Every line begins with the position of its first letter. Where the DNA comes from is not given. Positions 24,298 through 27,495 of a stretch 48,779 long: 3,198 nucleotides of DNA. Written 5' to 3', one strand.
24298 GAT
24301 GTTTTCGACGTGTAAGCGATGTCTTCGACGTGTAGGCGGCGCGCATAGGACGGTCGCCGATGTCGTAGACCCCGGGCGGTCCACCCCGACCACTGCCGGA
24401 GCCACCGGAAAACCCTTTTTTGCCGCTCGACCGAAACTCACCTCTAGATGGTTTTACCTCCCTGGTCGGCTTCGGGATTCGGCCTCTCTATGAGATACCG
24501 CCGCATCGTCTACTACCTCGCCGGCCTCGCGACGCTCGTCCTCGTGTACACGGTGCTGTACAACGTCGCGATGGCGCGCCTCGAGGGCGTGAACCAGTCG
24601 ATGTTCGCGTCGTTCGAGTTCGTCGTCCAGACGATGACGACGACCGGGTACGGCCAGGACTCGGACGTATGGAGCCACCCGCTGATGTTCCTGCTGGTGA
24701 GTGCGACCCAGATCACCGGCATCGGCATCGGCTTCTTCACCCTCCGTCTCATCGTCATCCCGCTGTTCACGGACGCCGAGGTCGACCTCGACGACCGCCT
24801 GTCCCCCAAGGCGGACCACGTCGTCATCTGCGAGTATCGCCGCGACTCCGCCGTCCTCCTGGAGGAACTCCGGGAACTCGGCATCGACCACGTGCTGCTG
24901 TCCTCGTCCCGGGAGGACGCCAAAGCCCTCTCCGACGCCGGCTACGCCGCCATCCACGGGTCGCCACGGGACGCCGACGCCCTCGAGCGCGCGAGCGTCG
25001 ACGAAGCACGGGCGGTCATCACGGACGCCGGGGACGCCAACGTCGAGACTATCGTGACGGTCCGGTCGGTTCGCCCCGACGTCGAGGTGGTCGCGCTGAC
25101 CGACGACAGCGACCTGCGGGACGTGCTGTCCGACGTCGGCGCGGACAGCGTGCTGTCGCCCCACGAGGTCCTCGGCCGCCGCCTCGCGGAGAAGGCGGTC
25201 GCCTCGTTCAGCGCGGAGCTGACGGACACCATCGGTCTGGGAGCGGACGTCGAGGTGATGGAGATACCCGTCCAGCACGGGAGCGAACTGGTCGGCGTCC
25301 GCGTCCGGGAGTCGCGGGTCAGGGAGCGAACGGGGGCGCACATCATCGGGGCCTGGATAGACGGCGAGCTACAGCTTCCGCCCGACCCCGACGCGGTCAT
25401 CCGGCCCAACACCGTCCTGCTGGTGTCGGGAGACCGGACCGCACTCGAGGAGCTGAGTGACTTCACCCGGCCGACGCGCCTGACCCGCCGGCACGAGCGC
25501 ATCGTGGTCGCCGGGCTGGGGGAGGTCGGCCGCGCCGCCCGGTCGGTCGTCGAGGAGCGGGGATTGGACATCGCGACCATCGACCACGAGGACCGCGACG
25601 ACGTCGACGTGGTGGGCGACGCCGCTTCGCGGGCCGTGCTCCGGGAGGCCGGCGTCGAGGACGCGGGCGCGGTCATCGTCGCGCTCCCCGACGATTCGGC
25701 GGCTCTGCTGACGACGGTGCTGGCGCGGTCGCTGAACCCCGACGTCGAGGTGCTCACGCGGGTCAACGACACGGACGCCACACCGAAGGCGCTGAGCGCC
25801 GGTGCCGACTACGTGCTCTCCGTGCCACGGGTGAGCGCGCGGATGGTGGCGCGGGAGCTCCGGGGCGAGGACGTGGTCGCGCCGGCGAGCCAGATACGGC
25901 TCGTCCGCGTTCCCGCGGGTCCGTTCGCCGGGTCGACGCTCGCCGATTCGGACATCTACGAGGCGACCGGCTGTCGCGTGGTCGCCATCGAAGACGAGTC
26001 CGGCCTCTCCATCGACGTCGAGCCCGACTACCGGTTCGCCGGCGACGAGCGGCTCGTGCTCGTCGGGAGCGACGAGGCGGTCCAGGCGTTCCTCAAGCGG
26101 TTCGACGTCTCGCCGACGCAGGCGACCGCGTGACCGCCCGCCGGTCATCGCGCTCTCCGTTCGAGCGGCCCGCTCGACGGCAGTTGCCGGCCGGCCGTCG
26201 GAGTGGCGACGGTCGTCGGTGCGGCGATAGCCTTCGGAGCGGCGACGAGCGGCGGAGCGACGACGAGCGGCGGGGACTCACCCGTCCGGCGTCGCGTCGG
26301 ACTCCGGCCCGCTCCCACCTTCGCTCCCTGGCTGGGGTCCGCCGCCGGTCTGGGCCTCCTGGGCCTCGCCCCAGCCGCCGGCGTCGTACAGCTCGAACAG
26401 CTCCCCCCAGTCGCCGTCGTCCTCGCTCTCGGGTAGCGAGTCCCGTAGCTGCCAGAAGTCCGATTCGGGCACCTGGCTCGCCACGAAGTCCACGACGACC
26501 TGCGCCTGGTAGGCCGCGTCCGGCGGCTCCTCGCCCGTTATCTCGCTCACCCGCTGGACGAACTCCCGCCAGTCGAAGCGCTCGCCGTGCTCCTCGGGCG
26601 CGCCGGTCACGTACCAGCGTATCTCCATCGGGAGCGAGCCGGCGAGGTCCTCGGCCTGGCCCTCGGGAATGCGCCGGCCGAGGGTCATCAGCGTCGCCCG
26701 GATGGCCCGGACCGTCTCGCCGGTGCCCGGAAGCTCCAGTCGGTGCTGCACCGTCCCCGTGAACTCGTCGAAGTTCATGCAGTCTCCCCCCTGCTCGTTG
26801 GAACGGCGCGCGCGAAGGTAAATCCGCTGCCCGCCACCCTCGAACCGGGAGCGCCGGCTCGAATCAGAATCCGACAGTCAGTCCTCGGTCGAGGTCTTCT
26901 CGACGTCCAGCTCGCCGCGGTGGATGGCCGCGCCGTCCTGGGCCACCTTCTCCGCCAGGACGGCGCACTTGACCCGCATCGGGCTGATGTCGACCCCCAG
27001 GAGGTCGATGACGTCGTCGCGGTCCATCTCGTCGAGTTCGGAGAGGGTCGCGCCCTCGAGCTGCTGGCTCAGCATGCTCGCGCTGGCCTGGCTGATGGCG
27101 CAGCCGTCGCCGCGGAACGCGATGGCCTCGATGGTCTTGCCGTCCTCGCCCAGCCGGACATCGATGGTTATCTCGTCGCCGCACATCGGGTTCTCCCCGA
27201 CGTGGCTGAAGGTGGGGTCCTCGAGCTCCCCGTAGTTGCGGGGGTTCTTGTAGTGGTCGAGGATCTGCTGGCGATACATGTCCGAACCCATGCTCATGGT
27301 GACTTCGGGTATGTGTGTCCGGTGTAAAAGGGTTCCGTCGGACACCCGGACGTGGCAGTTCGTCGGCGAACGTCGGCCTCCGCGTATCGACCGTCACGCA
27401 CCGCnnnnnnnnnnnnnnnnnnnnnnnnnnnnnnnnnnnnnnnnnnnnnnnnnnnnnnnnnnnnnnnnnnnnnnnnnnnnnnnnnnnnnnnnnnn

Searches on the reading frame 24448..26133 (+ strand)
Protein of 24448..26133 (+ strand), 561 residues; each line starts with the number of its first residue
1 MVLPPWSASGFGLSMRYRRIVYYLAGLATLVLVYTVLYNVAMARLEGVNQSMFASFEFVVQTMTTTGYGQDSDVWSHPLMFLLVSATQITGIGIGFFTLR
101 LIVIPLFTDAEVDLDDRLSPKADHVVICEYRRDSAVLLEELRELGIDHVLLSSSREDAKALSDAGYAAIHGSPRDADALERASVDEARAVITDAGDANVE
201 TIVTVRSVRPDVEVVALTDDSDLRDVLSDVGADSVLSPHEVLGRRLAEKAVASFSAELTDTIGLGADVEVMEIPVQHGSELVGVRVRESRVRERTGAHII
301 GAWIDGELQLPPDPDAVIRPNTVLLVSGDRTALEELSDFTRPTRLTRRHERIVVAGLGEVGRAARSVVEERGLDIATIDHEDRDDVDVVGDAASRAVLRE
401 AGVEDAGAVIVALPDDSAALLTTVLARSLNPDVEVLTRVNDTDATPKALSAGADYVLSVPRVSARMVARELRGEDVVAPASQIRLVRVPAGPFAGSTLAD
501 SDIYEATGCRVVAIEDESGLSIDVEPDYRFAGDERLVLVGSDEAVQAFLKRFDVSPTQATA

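Call 97: search_protein_families(library=pfam, proteins=[window:24448-26133:+], max_evalue=0.001)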
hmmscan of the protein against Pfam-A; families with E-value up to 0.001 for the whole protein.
window:24448-26133:+ (561 aa): 3 families
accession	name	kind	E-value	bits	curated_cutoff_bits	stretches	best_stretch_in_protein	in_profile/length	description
PF02254.24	TrkA_N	-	9.6e-35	119.8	23.8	2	352-458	1-115/116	TrkA-N domain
PF02080.26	TrkA_C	-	7.7e-25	87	27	2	270-339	1-69/71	TrkA-C domain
PF23443.1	DUF7126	-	4.4e-06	27.3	28.7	0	384-471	20-102/102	Family of unknown function (DUF7126)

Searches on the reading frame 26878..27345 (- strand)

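Call 60: search_protein_families(library=pfam, proteins=[window:26878-27345:-], max_evalue=0.01)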
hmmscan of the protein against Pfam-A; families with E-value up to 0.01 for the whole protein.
window:26878-27345:- (155 aa): 1 family
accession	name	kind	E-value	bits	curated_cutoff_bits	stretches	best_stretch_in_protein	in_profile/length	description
PF01592.21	NifU_N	-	1.1e-26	93.9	22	1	23-140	1-118/127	NifU-like N terminal domain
